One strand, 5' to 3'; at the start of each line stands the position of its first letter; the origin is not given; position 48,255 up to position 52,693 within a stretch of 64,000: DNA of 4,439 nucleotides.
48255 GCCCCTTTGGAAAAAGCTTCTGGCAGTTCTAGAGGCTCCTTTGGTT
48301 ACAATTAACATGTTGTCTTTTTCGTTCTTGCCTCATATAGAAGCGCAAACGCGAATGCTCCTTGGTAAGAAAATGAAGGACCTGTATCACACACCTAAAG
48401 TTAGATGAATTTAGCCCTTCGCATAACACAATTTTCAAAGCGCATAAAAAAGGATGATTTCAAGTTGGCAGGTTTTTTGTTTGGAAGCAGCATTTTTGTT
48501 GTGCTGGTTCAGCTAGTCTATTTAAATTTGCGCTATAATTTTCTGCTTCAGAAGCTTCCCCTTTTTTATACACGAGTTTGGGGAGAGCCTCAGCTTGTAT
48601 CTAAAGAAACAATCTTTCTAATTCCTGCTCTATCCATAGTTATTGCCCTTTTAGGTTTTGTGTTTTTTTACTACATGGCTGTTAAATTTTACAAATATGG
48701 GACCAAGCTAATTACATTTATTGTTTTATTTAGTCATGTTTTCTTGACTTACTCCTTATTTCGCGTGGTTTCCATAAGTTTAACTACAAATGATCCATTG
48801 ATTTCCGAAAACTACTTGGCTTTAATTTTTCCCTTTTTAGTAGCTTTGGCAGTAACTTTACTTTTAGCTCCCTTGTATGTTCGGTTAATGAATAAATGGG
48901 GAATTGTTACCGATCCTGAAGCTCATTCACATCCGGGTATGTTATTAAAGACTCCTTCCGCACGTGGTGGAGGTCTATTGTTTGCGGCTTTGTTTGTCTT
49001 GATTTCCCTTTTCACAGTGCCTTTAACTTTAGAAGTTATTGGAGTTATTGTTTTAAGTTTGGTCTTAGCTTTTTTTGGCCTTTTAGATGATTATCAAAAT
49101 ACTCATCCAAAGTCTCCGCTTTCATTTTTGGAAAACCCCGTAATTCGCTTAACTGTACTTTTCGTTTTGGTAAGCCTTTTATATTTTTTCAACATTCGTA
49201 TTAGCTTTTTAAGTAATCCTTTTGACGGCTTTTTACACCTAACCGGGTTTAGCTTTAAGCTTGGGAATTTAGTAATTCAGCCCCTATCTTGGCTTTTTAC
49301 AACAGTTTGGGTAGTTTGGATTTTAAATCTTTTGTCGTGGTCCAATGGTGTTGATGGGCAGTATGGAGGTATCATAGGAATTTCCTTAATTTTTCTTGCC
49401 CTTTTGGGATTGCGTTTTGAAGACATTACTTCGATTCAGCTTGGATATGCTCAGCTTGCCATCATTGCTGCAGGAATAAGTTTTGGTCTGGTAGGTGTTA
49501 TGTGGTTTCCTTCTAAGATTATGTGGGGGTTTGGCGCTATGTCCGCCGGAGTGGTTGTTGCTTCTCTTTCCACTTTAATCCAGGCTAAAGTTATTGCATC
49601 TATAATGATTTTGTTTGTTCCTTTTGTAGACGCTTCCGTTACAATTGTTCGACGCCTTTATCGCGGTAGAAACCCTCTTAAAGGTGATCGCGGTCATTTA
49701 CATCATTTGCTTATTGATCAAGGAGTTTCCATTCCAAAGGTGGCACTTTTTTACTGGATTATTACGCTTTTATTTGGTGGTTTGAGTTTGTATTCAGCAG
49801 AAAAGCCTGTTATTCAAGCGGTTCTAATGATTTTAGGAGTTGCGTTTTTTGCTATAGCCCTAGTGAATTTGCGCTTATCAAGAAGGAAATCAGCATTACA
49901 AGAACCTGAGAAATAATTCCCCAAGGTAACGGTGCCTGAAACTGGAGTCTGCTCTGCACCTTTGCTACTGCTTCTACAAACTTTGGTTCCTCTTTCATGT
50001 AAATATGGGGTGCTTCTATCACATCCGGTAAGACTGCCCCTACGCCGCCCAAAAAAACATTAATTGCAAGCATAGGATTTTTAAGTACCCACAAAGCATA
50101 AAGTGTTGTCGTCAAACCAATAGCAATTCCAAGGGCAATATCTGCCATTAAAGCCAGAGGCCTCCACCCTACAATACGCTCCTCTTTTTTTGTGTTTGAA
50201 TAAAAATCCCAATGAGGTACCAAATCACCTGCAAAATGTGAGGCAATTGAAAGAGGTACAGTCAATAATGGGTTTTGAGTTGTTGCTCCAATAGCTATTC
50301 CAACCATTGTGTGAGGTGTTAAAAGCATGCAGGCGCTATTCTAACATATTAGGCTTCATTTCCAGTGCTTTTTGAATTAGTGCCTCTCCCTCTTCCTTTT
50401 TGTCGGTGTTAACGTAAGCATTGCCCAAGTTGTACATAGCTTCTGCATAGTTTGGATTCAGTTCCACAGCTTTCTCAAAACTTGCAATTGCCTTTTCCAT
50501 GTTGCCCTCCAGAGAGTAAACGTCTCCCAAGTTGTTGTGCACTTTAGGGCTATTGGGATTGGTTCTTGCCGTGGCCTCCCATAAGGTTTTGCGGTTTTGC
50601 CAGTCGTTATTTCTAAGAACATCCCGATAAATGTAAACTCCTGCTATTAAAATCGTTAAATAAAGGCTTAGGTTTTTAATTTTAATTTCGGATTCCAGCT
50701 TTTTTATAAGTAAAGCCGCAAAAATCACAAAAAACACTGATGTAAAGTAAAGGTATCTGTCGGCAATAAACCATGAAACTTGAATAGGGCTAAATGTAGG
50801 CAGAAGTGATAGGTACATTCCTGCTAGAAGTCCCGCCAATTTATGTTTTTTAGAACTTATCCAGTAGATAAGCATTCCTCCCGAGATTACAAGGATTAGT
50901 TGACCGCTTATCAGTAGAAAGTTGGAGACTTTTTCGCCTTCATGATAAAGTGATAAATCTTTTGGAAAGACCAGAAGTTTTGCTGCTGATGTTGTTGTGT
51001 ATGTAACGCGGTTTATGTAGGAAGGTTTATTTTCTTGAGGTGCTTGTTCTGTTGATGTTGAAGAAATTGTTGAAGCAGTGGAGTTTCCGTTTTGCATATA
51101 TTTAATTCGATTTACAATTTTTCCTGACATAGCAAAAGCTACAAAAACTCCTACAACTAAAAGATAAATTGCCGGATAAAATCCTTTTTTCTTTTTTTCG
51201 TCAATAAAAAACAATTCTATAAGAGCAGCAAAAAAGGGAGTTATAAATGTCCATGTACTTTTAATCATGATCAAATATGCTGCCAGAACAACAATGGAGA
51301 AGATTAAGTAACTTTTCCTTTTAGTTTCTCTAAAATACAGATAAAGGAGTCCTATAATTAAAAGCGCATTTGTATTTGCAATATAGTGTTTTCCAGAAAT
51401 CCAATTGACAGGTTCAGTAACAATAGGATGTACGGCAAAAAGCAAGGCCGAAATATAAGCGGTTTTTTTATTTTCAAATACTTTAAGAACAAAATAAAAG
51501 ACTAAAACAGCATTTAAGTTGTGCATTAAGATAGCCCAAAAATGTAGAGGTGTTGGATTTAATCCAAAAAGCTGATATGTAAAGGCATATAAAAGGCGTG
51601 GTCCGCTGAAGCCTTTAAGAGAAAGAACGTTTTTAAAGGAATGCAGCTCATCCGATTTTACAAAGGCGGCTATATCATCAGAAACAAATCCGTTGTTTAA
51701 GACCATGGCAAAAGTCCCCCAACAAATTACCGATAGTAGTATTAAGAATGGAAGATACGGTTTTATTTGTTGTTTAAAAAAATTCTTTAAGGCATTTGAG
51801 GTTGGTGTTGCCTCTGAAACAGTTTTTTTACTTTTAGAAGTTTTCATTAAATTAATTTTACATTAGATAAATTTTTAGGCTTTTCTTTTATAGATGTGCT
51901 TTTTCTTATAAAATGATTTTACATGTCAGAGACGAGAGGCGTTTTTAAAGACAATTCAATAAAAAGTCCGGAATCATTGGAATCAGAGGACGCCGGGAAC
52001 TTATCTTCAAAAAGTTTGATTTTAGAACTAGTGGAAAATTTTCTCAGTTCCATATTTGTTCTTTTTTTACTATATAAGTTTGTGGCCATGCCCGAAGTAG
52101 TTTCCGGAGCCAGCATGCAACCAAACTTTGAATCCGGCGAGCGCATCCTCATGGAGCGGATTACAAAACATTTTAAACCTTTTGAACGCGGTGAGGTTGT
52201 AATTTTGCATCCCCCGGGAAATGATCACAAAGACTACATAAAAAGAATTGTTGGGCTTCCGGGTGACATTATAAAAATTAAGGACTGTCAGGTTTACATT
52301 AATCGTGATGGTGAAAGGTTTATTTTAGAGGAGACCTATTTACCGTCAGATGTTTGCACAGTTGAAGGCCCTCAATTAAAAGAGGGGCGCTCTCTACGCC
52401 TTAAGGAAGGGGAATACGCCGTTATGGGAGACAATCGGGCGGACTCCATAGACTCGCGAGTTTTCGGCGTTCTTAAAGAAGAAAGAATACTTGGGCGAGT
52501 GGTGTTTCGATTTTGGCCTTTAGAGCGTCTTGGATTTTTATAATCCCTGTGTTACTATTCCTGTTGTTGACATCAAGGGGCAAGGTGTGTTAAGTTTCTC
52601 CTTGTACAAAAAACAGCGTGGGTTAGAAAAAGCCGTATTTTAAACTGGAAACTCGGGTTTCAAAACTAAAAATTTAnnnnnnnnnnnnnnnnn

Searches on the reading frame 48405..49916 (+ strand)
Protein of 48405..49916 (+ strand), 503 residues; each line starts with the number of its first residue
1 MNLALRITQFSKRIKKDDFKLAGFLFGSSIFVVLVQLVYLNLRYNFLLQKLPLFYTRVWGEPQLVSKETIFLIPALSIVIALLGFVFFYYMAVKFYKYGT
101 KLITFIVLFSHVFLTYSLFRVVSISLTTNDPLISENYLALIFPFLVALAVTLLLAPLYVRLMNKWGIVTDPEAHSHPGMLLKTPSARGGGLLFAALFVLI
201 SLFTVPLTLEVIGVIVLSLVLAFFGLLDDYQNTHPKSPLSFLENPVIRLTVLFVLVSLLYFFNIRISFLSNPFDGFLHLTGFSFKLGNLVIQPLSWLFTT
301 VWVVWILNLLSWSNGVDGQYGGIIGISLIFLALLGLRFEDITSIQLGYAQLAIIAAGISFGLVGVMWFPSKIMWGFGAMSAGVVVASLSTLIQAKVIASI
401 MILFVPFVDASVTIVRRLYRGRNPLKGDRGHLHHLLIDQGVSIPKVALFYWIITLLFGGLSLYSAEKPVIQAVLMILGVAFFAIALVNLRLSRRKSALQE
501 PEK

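Call 83: search_protein_families(library=pfam, proteins=[window:48405-49916:+], max_evalue=0.00001)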
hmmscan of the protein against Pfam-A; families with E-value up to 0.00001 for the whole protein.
window:48405-49916:+ (503 aa): 1 family
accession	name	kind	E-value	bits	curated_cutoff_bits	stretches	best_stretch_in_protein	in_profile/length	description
PF00953.26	Glycos_transf_4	-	2e-08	34.8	27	1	212-391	2-158/160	Glycosyl transferase family 4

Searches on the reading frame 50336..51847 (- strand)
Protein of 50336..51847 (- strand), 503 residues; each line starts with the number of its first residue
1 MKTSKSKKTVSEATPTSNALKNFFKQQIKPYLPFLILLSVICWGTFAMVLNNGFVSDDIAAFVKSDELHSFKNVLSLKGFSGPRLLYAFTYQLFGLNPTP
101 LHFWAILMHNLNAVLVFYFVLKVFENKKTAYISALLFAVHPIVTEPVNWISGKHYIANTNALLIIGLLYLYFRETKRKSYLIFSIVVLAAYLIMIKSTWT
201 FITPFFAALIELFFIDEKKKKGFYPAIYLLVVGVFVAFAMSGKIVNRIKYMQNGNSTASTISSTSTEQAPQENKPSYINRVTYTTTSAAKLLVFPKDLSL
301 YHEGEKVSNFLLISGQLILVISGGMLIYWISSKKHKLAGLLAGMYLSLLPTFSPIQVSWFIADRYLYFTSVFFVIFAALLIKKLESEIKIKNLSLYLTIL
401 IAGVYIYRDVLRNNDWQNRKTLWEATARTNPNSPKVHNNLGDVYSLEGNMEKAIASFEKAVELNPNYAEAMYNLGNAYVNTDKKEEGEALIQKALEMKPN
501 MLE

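Call 83: search_protein_families(library=pfam, proteins=[window:50336-51847:-], max_evalue=0.00001)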
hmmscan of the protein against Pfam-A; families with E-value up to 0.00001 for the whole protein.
window:50336-51847:- (503 aa): 8 families
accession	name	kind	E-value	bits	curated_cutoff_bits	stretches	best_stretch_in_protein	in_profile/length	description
PF00515.34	TPR_1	-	5.3e-17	61.3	27.8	1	434-467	1-34/34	Tetratricopeptide repeat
PF13181.12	TPR_8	-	6.3e-17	60.7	25.7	1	435-467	2-34/34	Tetratricopeptide repeat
PF07719.23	TPR_2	-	8.7e-15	54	27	1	434-467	1-34/34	Tetratricopeptide repeat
PF13414.12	TPR_11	-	3.1e-13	49.6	26.8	1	441-480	1-40/42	TPR repeat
PF13431.12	TPR_17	-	5.6e-13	48.5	24.4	1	457-487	2-32/34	Tetratricopeptide repeat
PF13432.12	TPR_16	-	1e-10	42.3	32.7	1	448-500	11-63/65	Tetratricopeptide repeat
PF14559.12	TPR_19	-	4.8e-09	36.9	25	1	447-500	4-57/68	Tetratricopeptide repeat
PF13424.12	TPR_12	-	6.5e-08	33.1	30.1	1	436-498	5-75/77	Tetratricopeptide repeat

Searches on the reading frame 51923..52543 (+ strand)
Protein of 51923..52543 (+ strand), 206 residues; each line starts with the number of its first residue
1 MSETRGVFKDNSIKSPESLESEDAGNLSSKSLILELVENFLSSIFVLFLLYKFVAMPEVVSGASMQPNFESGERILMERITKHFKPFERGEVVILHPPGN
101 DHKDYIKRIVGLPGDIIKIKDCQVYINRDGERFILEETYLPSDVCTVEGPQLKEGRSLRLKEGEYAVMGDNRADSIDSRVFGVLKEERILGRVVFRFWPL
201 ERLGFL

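Call 83: search_protein_families(library=pfam, proteins=[window:51923-52543:+], max_evalue=0.00001)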
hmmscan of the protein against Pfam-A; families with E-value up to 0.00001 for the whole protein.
window:51923-52543:+ (206 aa): 1 family
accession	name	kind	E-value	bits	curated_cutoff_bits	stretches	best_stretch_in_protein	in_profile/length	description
PF10502.14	Peptidase_S26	-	1.2e-40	139.6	22.9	1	34-198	2-168/168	Signal peptidase, peptidase S26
